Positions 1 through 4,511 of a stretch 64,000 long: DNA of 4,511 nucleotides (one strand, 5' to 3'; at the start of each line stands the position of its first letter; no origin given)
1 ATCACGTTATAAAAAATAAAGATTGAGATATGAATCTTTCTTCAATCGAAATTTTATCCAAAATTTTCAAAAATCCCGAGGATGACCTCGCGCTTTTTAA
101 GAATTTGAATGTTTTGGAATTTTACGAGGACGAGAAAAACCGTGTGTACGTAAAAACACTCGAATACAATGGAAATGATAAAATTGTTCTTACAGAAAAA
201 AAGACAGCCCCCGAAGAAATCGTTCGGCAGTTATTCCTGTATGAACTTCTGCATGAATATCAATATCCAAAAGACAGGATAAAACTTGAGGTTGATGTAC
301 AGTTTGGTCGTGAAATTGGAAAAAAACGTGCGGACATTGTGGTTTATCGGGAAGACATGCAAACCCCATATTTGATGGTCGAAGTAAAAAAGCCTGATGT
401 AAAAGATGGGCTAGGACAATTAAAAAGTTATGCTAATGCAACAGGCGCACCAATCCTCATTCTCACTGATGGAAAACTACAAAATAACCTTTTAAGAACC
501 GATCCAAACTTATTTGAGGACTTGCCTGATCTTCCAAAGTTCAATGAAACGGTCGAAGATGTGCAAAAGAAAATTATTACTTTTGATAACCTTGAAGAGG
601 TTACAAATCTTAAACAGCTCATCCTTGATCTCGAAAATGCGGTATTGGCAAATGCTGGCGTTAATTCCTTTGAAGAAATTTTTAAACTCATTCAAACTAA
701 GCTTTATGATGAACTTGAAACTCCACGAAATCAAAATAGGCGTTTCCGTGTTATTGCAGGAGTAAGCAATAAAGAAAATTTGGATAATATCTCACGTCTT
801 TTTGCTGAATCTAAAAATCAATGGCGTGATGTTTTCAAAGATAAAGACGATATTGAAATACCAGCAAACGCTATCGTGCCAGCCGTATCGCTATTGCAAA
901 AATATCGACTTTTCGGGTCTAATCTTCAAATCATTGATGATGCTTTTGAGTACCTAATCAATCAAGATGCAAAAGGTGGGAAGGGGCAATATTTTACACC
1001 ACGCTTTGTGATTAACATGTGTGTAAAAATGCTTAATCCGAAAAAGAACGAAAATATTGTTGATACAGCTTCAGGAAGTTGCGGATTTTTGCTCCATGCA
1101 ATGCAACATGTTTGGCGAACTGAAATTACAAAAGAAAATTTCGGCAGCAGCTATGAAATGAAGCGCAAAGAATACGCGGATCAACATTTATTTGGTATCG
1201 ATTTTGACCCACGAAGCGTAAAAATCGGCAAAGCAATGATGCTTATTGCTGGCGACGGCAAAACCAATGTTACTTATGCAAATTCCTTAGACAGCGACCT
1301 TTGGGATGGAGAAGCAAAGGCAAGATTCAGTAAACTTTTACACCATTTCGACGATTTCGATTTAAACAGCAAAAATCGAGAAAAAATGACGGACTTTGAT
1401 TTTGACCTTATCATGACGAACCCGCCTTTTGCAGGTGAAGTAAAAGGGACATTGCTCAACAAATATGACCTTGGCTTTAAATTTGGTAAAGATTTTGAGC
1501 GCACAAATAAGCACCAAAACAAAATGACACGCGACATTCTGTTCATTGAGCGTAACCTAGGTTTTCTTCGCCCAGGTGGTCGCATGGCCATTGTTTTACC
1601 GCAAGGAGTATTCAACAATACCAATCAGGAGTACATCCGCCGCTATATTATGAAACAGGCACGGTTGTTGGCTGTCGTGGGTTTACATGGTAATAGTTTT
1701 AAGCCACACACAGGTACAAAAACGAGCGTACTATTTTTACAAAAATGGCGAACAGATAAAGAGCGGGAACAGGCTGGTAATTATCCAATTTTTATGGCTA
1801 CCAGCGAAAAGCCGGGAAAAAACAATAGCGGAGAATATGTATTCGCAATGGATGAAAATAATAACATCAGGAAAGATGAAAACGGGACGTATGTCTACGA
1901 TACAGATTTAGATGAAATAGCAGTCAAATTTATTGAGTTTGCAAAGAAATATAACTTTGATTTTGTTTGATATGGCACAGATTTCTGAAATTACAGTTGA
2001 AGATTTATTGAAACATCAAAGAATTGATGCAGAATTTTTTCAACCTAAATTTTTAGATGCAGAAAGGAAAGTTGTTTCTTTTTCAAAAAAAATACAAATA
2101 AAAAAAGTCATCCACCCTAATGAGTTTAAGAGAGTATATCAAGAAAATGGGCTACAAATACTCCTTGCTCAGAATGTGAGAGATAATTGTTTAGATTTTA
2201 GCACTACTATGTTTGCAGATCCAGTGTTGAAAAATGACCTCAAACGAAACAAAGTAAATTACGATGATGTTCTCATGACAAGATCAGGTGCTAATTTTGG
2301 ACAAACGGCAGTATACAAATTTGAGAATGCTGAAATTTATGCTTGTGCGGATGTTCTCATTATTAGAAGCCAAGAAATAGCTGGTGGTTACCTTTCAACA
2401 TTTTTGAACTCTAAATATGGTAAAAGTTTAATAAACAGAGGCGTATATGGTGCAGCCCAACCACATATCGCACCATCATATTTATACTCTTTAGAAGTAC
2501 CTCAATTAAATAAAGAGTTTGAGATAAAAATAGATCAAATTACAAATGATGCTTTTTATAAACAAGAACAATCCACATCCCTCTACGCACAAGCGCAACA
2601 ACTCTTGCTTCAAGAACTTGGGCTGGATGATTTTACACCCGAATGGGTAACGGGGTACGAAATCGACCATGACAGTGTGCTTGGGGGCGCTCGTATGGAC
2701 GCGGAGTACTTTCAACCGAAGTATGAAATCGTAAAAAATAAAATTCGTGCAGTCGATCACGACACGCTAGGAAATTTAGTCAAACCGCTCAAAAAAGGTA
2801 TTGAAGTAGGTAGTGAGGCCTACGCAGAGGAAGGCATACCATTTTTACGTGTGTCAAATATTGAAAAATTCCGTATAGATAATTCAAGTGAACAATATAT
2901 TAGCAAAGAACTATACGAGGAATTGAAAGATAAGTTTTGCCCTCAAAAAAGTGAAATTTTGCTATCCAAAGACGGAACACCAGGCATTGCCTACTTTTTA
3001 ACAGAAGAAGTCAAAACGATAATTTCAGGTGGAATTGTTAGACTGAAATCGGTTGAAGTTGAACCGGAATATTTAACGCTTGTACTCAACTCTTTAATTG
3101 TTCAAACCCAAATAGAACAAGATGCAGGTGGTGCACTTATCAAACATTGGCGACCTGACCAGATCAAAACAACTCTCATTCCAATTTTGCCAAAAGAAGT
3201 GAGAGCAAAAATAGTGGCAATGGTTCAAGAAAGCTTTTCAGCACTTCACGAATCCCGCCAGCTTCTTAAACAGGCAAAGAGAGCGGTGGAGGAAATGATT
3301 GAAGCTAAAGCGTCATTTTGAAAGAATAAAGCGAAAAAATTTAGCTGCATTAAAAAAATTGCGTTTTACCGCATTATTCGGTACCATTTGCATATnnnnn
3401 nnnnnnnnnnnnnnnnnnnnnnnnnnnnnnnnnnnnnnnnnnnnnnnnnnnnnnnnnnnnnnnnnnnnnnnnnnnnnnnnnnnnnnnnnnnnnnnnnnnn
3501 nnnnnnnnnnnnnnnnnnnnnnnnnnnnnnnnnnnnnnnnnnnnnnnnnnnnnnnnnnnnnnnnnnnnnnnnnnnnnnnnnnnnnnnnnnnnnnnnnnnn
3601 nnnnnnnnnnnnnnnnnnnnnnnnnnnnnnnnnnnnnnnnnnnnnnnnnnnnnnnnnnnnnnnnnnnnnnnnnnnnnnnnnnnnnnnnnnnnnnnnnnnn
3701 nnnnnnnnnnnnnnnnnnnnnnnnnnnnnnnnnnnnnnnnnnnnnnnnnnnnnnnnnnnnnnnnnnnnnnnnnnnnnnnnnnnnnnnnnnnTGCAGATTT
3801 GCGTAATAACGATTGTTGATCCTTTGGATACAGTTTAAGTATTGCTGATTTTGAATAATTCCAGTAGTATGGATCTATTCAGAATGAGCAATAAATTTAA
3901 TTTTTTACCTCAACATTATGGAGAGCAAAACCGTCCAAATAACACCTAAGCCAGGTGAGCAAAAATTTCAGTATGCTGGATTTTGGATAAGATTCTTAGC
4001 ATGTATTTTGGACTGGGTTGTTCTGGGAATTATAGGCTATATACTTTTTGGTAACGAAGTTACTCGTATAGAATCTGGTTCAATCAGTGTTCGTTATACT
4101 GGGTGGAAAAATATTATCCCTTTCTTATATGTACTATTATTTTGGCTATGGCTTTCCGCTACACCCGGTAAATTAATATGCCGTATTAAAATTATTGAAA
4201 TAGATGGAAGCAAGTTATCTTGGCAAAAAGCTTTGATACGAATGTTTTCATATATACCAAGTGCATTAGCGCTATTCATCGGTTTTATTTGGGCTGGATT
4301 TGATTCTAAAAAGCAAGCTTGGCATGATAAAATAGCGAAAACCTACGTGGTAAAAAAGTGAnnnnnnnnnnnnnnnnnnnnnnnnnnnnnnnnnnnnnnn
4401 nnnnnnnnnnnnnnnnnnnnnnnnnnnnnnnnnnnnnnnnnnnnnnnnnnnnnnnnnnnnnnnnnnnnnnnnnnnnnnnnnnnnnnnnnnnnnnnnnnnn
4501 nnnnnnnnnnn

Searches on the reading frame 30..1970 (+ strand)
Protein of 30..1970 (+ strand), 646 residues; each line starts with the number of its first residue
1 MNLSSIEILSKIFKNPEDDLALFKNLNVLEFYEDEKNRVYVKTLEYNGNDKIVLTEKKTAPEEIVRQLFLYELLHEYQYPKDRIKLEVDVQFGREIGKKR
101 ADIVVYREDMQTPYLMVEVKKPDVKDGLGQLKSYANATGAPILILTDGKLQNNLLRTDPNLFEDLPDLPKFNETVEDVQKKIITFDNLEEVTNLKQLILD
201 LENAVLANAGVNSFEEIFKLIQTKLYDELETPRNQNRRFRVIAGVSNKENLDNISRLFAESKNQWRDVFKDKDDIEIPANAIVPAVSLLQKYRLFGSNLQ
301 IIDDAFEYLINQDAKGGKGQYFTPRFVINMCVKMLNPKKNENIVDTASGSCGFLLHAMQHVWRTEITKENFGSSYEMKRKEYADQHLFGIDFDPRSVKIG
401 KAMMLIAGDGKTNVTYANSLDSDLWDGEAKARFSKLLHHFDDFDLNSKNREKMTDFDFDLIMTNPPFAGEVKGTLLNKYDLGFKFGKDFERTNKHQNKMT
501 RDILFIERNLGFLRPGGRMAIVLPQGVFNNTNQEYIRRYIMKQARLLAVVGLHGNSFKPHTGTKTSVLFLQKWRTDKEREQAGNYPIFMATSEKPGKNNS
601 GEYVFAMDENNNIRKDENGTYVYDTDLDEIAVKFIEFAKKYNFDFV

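Call 7: search_protein_families(library=pfam, proteins=[window:30-1970:+], max_evalue=0.01)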
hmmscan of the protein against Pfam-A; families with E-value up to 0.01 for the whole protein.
window:30-1970:+ (646 aa): 3 families
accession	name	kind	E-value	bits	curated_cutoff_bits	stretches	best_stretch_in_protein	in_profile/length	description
PF02384.22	N6_Mtase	-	6.3e-37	128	20.4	1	301-583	5-237/311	N-6 DNA Methylase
PF13588.12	HSDR_N_2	-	1.8e-24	86.4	25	1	61-169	1-110/110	Type I restriction enzyme R protein N terminus (HSDR_N)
PF07669.17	Eco57I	-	2.2e-12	47.8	25.3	1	386-552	2-165/171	Eco57I restriction-modification methylase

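Call 53: find_encoding_contigs(protein=window:30-1970:+, flank=10000, max_places=3)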
Protein window:30-1970:+ (646 aa): 1 contig read that carries it; 1 place shown.
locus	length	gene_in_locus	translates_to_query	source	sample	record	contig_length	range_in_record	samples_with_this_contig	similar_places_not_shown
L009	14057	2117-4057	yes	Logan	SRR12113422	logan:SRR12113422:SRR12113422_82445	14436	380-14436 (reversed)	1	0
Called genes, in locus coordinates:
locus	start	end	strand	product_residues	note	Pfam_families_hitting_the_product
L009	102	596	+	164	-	PF04229:GrpB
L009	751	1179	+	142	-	-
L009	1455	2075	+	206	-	PF01726:LexA_DNA_bind, PF00717:Peptidase_S24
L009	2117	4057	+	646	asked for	PF13588:HSDR_N_2, PF02384:N6_Mtase, PF07669:Eco57I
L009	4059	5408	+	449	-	-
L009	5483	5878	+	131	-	-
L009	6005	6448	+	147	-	PF06271:RDD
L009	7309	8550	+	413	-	PF00005:ABC_tran, PF13304:AAA_21 (weak), PF14524:Wzt_C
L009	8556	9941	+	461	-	PF16261:DUF4915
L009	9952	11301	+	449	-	PF00535:Glycos_transf_2, PF13641:Glyco_tranf_2_3, PF13632:Glyco_trans_2_3 (weak)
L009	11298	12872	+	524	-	PF13439:Glyco_transf_4 (faint), PF00534:Glycos_transf_1, PF13692:Glyco_trans_1_4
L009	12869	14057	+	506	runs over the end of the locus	PF00535:Glycos_transf_2, PF10111:Glyco_tranf_2_2, PF13641:Glyco_tranf_2_3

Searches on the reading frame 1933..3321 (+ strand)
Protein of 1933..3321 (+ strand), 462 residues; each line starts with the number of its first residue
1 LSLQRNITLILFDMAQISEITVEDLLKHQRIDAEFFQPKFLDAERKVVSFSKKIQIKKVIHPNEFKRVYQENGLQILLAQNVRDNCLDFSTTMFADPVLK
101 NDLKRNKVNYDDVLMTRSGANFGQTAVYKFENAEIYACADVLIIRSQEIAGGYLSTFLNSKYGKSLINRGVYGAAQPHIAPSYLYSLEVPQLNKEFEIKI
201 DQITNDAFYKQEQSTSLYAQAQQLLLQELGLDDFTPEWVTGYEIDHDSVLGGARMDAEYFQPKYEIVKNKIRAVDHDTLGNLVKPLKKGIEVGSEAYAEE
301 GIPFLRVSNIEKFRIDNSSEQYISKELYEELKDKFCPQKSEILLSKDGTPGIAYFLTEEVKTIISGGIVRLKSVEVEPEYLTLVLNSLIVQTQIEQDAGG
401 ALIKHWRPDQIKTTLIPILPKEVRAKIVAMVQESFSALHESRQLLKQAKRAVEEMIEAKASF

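Call 7: search_protein_families(library=pfam, proteins=[window:1933-3321:+], max_evalue=0.01)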
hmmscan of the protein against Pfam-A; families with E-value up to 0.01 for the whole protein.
window:1933-3321:+ (462 aa): 1 family
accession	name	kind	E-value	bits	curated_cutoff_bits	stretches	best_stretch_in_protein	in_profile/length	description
PF01420.25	Methylase_S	-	0.0007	20.3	22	1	294-440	24-160/168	Type I restriction modification DNA specificity domain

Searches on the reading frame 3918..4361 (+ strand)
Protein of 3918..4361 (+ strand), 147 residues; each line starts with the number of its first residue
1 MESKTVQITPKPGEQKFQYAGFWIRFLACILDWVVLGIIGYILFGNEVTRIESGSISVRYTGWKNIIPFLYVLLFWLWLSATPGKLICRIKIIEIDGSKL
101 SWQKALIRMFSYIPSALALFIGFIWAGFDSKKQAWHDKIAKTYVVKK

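Call 7: search_protein_families(library=pfam, proteins=[window:3918-4361:+], max_evalue=0.01)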
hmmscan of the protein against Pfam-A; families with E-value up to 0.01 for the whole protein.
window:3918-4361:+ (147 aa): 1 family
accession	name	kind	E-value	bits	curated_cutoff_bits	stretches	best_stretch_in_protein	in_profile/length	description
PF06271.18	RDD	-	1.8e-23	83.8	24.1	1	19-141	1-137/137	RDD family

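Call 55: find_encoding_contigs(protein=window:3918-4361:+, flank=10000, max_places=4)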
Protein window:3918-4361:+ (147 aa): 1 contig read that carries it; 1 place shown.
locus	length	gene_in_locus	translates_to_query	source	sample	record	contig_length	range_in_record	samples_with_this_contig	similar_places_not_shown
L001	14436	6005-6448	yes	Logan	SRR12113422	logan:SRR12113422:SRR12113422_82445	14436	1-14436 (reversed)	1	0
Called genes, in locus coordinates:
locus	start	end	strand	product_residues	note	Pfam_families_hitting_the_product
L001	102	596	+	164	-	PF04229:GrpB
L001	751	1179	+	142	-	-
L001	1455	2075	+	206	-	PF01726:LexA_DNA_bind, PF00717:Peptidase_S24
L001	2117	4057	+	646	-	PF13588:HSDR_N_2, PF02384:N6_Mtase, PF07669:Eco57I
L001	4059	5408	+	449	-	-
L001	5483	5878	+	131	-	-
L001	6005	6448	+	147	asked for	PF06271:RDD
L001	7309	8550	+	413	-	PF00005:ABC_tran, PF13304:AAA_21 (weak), PF14524:Wzt_C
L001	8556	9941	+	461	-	PF16261:DUF4915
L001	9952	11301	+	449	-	PF00535:Glycos_transf_2, PF13641:Glyco_tranf_2_3, PF13632:Glyco_trans_2_3 (weak)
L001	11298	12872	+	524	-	PF13439:Glyco_transf_4 (faint), PF00534:Glycos_transf_1, PF13692:Glyco_trans_1_4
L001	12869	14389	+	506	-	PF00535:Glycos_transf_2, PF10111:Glyco_tranf_2_2, PF13641:Glyco_tranf_2_3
